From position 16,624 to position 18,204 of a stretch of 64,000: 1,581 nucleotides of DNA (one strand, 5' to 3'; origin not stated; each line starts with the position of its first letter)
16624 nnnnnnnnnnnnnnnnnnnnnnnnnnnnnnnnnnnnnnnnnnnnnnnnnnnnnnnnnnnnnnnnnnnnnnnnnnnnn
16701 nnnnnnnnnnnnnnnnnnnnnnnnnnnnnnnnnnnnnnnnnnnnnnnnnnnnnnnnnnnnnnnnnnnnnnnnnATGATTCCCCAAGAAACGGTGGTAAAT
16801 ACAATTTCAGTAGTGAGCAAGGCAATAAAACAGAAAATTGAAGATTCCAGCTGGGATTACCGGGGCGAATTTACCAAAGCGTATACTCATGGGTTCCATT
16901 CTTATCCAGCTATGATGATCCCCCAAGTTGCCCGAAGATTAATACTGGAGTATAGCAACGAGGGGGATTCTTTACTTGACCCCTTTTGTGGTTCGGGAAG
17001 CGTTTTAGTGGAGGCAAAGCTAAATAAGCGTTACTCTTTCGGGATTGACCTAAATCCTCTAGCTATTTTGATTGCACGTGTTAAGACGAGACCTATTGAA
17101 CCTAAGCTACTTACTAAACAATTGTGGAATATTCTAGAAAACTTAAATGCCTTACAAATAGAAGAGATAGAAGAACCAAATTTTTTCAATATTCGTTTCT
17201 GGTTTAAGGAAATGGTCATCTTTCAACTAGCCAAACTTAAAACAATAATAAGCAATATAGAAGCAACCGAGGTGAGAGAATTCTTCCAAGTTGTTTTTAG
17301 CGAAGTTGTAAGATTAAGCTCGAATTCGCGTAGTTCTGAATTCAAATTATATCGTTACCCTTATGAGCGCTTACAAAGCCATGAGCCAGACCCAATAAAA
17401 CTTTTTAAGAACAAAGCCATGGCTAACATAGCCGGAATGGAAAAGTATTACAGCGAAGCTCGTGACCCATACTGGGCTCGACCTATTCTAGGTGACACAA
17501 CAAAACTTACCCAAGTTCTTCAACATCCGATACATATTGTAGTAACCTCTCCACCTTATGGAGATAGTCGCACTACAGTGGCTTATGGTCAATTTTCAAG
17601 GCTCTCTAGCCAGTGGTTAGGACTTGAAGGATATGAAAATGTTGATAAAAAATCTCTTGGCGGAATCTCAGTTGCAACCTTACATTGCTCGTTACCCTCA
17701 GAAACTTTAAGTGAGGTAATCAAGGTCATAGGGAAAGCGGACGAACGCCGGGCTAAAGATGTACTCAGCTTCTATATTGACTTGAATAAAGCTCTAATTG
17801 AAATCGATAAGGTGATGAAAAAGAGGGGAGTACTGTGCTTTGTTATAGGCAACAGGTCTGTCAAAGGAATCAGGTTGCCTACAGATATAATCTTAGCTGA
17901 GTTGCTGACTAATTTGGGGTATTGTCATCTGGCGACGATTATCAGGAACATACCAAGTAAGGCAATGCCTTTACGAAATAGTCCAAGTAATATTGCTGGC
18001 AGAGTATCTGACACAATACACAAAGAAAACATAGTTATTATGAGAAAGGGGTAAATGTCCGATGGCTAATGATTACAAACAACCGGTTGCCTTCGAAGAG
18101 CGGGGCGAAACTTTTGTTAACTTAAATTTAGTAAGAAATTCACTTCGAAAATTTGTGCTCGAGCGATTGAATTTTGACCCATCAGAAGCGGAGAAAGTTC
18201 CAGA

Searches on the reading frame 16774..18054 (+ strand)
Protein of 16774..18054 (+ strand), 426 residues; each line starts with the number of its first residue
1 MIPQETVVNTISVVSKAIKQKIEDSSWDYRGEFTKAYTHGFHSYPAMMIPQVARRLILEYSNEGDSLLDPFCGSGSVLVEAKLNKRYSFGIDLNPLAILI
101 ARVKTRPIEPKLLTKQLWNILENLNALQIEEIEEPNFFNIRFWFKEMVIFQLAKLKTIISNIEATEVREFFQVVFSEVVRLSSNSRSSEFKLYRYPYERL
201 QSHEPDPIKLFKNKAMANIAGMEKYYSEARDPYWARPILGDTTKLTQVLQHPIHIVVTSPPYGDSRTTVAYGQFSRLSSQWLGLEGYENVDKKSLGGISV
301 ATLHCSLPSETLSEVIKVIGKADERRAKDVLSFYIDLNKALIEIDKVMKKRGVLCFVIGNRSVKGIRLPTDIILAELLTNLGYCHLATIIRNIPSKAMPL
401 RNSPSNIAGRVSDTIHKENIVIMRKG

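Call 3: search_protein_families(library=pfam, proteins=[window:16774-18054:+], max_evalue=0.1)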
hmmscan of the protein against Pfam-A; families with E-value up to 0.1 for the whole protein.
window:16774-18054:+ (426 aa): 6 families
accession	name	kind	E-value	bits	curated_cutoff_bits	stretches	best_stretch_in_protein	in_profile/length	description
PF01555.25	N6_N4_Mtase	-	1.8e-18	67.7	26.7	2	22-98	139-216/221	DNA methylase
PF01170.24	UPF0020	-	8.2e-09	35.9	22.3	1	45-88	9-53/197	RMKL-like, methyltransferase domain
PF02086.21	MethyltransfD12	-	5.5e-06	26.7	22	1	63-217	20-157/253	D12 class N6 adenine-specific DNA methyltransferase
PF13847.12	Methyltransf_31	-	0.02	15.1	27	0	62-105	2-48/145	Methyltransferase domain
PF02384.22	N6_Mtase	-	0.032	14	20.4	0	60-82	43-65/311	N-6 DNA Methylase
PF08241.18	Methyltransf_11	-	0.041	15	21.2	0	329-356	68-95/95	Methyltransferase domain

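Call 4: search_protein_families(library=ncbifam, proteins=[window:16774-18054:+], max_evalue=0.1)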
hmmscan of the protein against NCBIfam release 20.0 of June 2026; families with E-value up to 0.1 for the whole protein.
window:16774-18054:+ (426 aa): 10 families
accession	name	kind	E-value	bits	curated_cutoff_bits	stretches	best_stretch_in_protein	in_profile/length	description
TIGR01177.1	TIGR01177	hypoth_equivalog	3e-10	39.9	316.55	1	43-92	161-211/330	TIGR01177 family methyltransferase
NF040721.1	Trm14_Arch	equivalog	6.7e-08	32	280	1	42-86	169-214/370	tRNA (guanine(6)-N2)-methyltransferase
NF040850.1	Trm14_Thcoccales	equivalog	8e-05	21.7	480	1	43-85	197-239/365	tRNA (guanine(6)-N2)-methyltransferase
NF008572.0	PRK11524.1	equivalog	0.00023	20.4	292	1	38-95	189-246/294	adenine-specific DNA-methyltransferase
NF008748.0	PRK11783.1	equivalog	0.00031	19.1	466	1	60-85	189-214/704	bifunctional 23S rRNA (guanine(2069)-N(7))-methyltransferase RlmK/23S rRNA (guanine(2445)-N(2))-methyltransferase RlmL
NF050803.1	DnaMtaseCcrMCaul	equivalog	0.0014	17.6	830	1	52-110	194-252/350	adenine-specific DNA-methyltransferase CcrM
NF010253.0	PRK13699.1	subfamily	0.0043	16.8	244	1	45-93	145-193/226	DNA methyltransferase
NF042963.1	DUF1156_antiphage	equivalog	0.006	14.7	1000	1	66-100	186-220/960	anti-phage-associated DUF1156 domain-containing protein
NF043040.1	corrin_prot_MT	hypoth_equivalog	0.017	14.6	180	1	44-106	22-84/216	corrinoid protein-associated methyltransferase CpaM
NF008152.0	PRK10904.1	equivalog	0.062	12.7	441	0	60-107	24-70/271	adenine-specific DNA-methyltransferase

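Call 5: search_protein_families(library=padloc, proteins=[window:16774-18054:+], max_evalue=0.1)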
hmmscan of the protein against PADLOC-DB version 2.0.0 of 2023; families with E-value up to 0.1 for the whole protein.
window:16774-18054:+ (426 aa): 60 families (the best 25 are shown)
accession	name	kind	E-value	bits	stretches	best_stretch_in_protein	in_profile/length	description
PDLC03322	MTase_II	-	1.3e-128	427.7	1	12-425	10-442/446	Type II methyltransferase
PDLC03360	MTase_II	-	6e-48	161.9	1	18-425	15-441/441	Type II methyltransferase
PDLC03362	MTase_II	-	1e-36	124.8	1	34-384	39-401/438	Type II methyltransferase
PDLC03380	MTase_II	-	2.7e-36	123.6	1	24-297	17-303/393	Type II methyltransferase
PDLC03364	MTase_II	-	1.1e-30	104.9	1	14-288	8-272/380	Type II methyltransferase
PDLC03239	MTase_II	-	2.3e-28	97.1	1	37-370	64-381/442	Type II methyltransferase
PDLC03353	MTase_II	-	4.2e-23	80.2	2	19-95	168-240/260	Type II methyltransferase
PDLC03369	MTase_II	-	4.4e-17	60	2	19-106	94-183/532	Type II methyltransferase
PDLC03350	MTase_II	-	2e-16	58.3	2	11-105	206-295/312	Type II methyltransferase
PDLC03377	MTase_II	-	5.6e-16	56.2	1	32-285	89-347/504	Type II methyltransferase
PDLC03351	MTase_II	-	1.4e-14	52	2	43-108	126-191/348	Type II methyltransferase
PDLC03325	MTase_II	-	9.3e-13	45.7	1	39-117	65-145/426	Type II methyltransferase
PDLC03224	MTase_II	-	2.6e-12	44.4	2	51-105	80-135/481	Type II methyltransferase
PDLC03283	MTase_II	-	3.5e-12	44.3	1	27-95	192-261/352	Type II methyltransferase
PDLC03714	oMTase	-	1.3e-11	42.4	2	43-94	195-246/279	orphan methyltransferase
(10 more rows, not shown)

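Call 7: search_solved_structures(query=window:16774-18054:+, max_evalue=0.01, show_alignments=1)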
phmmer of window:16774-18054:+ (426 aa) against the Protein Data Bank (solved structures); distinct sequences matched with E-value up to 0.01: 7.
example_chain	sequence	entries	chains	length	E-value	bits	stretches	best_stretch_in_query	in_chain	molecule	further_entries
2zie_A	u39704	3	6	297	4.4e-06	29.1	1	43-102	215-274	Putative modification methylase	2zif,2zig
5e71_A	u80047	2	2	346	9.7e-05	24.7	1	35-98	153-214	N2, N2-dimethylguanosine tRNA methyltransferase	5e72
8s9n_A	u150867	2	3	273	0.00019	23.7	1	43-94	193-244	DNA cytosine-N4 methyltransferase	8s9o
8s9m_A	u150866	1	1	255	0.00019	23.7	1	43-94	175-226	DNA cytosine-N4 methyltransferase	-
6zxw_G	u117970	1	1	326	0.0003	23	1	44-95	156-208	tRNA (Guanine(10)-N2)-dimethyltransferase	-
6zxv_A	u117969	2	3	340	0.00033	22.9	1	44-95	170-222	tRNA (Guanine(10)-N2)-dimethyltransferase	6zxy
3tlj_A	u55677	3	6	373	0.0018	20.4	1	42-88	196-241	tRNA (guanine N2-)-methyltransferase Trm14 | Crystal structure of Trm14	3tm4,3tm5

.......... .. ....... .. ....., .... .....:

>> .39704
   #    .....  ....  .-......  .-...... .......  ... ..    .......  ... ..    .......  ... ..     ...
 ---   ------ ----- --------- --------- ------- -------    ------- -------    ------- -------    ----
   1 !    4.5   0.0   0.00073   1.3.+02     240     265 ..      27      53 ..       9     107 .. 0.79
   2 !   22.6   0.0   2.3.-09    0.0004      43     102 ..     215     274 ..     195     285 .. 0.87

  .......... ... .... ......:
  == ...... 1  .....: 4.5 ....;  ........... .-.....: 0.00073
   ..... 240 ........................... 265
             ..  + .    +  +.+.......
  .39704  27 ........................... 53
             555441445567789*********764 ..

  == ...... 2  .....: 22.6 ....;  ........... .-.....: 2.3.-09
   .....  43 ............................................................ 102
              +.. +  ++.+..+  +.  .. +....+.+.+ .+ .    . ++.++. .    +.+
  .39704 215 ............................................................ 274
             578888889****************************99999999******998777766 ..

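Call 43: find_homologous_proteins(query=window:16774-18054:+, max_evalue=1e-20)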
Query window:16774-18054:+ (426 aa): 5973 proteins with E <= 1e-20 among 8000 candidates; the best 120 are listed.
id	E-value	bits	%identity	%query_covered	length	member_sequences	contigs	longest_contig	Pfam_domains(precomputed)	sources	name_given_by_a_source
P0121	3.6e-282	953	100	100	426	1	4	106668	PF02086.22,PF01170.25,PF01555.25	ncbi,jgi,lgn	-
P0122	2.7e-218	743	80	97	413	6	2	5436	PF02086.22,PF01170.25,PF01555.25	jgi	-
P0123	3.7e-217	739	80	97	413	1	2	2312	PF02086.22,PF01170.25,PF01555.25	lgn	-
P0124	1.8e-216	737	78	97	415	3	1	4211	PF02086.22,PF01170.25,PF01555.25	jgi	jgi:hypothetical protein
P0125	2.3e-216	737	78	97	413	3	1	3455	PF02086.22,PF01170.25,PF01555.25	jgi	-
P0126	1.2e-214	731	77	99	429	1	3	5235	PF02086.22,PF01170.25,PF01555.25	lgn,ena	-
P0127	3.4e-214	729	78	96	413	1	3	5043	PF02086.22,PF01170.25,PF01555.25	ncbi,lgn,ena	-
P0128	3.5e-213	726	78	96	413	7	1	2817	PF01170.25,PF01555.25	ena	-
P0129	3.2e-209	713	78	95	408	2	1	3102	PF02086.22,PF01170.25,PF01555.25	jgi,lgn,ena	-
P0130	1.9e-191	654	78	89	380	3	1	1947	PF02086.22,PF01170.25,PF01555.25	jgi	jgi:SAM-dependent methyltransferase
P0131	4.2e-168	578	63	95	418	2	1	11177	PF01170.25,PF01555.25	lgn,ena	-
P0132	2.5e-165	568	62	96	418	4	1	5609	PF01170.25,PF01555.25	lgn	-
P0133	2.0e-159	549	61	94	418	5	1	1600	PF01170.25,PF01555.25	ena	-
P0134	1.4e-158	546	61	95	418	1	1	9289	PF01170.25,PF01555.25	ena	-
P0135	4.7e-155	535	85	66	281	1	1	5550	PF02086.22,PF01170.25,PF01555.25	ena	-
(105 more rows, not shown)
